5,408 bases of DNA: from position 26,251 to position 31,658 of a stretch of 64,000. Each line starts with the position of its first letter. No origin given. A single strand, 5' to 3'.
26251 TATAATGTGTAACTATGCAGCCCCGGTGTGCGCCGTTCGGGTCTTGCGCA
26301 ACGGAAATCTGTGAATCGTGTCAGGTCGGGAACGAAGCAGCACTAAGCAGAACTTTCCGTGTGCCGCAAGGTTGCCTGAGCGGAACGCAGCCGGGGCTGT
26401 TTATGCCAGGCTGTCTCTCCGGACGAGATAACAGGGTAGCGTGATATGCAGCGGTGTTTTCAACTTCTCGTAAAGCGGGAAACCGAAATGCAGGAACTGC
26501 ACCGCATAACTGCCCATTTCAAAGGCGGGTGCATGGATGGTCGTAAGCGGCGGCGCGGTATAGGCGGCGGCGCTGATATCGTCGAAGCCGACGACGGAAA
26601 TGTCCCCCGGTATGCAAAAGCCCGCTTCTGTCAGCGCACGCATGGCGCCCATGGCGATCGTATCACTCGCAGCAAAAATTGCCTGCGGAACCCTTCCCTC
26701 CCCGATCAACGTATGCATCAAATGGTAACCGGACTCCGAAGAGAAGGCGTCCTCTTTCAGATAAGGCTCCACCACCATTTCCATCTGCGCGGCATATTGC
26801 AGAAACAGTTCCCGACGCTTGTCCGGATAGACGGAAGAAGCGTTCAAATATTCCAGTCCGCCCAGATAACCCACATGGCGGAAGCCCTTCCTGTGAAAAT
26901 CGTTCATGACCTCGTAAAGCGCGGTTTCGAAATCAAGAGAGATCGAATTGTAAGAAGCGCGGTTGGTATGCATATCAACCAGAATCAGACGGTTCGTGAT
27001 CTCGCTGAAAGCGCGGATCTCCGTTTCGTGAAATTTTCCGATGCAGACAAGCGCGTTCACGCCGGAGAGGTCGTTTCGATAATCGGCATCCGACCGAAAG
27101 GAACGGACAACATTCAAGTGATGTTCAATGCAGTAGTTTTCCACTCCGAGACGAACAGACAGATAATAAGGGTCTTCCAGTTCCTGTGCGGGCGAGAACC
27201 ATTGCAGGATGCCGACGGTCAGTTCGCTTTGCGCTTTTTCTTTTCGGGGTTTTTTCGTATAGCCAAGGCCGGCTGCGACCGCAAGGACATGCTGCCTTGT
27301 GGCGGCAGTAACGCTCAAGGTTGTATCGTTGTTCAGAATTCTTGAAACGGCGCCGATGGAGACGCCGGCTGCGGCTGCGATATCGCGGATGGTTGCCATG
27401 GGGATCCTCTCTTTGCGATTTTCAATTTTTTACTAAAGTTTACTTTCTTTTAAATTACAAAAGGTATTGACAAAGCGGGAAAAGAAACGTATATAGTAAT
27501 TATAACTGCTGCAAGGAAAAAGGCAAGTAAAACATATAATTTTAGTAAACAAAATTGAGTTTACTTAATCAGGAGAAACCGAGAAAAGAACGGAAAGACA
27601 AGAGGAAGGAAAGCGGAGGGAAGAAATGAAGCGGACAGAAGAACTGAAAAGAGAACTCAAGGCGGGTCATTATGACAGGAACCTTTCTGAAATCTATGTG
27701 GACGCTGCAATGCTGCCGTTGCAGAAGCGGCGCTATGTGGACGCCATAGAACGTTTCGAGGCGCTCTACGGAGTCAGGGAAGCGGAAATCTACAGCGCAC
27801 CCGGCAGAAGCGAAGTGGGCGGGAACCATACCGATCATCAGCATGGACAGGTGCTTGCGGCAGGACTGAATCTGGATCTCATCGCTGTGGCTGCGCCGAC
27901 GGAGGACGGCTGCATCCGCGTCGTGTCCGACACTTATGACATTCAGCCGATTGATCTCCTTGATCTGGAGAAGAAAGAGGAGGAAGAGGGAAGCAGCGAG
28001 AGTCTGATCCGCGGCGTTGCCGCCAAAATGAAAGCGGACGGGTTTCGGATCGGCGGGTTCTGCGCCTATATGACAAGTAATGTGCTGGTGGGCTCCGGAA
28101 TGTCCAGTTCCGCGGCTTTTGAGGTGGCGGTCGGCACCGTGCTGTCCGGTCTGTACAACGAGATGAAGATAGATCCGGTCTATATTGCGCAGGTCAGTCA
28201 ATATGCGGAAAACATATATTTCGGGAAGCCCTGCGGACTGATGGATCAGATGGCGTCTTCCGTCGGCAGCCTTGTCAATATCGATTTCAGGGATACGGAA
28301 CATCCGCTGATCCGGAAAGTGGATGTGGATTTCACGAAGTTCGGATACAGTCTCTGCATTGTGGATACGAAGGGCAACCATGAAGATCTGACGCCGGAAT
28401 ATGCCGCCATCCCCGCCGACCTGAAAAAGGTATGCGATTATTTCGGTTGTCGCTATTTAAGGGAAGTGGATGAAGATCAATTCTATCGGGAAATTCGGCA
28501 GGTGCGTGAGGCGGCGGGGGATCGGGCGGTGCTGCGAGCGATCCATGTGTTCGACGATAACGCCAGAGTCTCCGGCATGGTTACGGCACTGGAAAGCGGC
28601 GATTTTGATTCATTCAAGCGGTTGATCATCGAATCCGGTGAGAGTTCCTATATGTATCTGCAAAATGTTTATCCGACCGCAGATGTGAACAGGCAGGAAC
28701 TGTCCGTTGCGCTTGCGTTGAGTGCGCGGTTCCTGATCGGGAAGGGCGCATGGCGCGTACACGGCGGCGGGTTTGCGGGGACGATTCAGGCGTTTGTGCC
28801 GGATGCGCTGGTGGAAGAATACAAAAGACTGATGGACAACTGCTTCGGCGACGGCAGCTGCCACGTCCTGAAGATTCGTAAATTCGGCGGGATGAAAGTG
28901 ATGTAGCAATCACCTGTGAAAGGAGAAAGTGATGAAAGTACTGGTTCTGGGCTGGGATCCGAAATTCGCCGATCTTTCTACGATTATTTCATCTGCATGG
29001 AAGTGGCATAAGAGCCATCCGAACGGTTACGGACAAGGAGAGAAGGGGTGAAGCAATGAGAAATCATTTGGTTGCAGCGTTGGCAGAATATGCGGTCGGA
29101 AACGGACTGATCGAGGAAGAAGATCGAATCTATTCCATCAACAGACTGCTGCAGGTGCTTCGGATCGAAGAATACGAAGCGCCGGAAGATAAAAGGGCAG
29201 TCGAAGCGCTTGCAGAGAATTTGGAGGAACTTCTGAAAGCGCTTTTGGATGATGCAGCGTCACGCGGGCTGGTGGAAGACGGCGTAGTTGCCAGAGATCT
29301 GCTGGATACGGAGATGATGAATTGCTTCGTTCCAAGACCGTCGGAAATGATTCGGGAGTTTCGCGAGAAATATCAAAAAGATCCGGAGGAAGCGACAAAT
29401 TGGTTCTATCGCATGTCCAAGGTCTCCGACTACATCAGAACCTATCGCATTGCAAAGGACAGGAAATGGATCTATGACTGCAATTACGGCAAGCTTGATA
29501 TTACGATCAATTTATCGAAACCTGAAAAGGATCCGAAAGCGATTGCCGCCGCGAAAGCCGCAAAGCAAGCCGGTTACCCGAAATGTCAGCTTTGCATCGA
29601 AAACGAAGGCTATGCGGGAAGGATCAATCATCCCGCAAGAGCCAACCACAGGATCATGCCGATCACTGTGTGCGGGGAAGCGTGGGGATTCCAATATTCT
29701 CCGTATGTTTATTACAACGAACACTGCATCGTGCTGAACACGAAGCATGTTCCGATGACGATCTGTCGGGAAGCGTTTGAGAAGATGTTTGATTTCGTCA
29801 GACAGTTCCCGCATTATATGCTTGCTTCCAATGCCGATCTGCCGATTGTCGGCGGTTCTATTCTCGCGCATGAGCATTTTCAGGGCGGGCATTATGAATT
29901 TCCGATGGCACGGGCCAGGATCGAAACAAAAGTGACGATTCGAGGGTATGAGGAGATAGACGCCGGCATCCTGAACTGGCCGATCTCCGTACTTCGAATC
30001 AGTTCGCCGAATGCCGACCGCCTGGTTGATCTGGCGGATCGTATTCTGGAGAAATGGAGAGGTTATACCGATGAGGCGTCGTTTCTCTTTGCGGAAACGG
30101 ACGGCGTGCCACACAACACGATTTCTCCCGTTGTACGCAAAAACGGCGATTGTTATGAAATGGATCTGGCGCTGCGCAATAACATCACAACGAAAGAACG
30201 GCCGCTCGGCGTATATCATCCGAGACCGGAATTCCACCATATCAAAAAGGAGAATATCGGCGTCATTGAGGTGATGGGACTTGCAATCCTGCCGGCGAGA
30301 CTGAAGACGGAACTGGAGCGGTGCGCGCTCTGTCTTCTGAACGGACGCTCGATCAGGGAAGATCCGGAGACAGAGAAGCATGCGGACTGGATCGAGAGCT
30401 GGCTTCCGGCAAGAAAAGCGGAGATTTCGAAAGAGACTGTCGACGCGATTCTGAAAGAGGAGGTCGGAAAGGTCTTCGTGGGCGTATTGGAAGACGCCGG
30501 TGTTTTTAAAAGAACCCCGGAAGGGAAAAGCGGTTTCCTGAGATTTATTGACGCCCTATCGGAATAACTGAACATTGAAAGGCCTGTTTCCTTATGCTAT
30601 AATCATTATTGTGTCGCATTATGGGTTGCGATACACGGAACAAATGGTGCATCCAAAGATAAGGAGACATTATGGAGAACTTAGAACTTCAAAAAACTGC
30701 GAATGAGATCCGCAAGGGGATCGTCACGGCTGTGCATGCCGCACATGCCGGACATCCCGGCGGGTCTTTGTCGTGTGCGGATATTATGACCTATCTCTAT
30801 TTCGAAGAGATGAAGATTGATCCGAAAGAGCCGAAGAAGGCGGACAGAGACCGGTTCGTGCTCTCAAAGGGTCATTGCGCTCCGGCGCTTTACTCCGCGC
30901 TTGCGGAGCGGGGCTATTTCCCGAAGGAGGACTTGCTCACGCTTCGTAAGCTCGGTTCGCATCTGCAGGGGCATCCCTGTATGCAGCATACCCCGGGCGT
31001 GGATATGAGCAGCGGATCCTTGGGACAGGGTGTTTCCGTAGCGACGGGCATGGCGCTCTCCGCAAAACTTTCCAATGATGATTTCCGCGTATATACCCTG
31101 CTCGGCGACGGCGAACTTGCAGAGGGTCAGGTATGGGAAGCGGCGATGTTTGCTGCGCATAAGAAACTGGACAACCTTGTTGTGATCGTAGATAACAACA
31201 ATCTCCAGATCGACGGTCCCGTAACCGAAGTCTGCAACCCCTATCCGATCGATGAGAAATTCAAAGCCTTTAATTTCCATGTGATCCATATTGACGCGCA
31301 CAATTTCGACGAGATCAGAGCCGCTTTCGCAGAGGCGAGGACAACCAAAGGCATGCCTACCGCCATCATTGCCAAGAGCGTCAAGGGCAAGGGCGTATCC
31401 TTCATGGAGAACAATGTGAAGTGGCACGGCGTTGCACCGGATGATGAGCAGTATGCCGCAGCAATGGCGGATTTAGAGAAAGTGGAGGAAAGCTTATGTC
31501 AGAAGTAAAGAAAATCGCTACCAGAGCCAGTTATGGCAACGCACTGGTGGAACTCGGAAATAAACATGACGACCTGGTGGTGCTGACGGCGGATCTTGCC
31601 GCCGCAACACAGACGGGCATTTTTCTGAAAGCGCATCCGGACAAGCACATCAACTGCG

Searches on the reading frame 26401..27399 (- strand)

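Call 46: search_protein_families(library=pfam, proteins=[window:26401-27399:-], max_evalue=0.00001)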
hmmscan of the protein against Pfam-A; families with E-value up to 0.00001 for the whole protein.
window:26401-27399:- (332 aa): 3 families
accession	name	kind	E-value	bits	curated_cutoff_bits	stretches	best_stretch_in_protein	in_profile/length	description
PF13377.12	Peripla_BP_3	-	1.8e-30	106.7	26.5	1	168-330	4-166/167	Periplasmic binding protein-like domain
PF00356.27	LacI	-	1.4e-11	44.4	27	1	3-48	1-44/46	Bacterial regulatory proteins, lacI family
PF00532.27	Peripla_BP_1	-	1.9e-09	37.8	22.2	1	113-298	57-252/281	Periplasmic binding proteins and sugar binding domain of LacI family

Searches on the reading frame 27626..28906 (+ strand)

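Call 46: search_protein_families(library=pfam, proteins=[window:27626-28906:+], max_evalue=0.00001)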
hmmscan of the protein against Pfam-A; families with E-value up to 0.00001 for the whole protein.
window:27626-28906:+ (426 aa): 2 families
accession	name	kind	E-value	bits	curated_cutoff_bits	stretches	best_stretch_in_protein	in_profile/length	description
PF10509.15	GalKase_gal_bdg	-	5.6e-16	58.3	23.1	1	42-91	1-49/49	Galactokinase galactose-binding signature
PF00288.32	GHMP_kinases_N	-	6.4e-14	52.4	22.3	1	127-214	2-86/87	GHMP kinases N terminal domain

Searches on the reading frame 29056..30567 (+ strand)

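Call 7: search_protein_families(library=pfam, proteins=[window:29056-30567:+])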
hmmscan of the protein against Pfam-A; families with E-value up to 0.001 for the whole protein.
window:29056-30567:+ (503 aa): 3 families
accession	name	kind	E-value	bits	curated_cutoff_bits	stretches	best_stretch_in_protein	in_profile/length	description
PF01087.27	GalP_UDP_transf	-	6.3e-38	131.5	22.1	1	19-233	3-184/184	Galactose-1-phosphate uridyl transferase, N-terminal domain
PF02744.22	GalP_UDP_tr_C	-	1.7e-17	64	29.2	1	248-442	2-160/165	Galactose-1-phosphate uridyl transferase, C-terminal domain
PF16269.10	DUF4922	-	0.00067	20.1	23.6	0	213-278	83-145/146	Domain of unknown function (DUF4922)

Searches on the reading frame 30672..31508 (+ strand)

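Call 7: search_protein_families(library=pfam, proteins=[window:30672-31508:+])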
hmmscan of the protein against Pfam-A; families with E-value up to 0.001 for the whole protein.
window:30672-31508:+ (278 aa): 5 families
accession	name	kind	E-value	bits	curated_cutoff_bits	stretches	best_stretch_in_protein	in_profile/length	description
PF00456.26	Transketolase_N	-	2.7e-59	201.3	22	1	7-263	3-270/334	Transketolase, thiamine diphosphate binding domain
PF13292.11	DXP_synthase_N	-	6.8e-14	52.2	21.2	1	2-184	14-179/274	1-deoxy-D-xylulose-5-phosphate synthase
PF00676.26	E1_dh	-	1.4e-10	41.1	22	1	101-223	85-208/300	Dehydrogenase E1 component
PF02775.26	TPP_enzyme_C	-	6.7e-06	26.4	21.9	1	113-227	26-145/151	Thiamine pyrophosphate enzyme, C-terminal TPP binding domain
PF09364.15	XFP_N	-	0.00056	19.3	23.7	1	103-222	128-247/364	XFP N-terminal domain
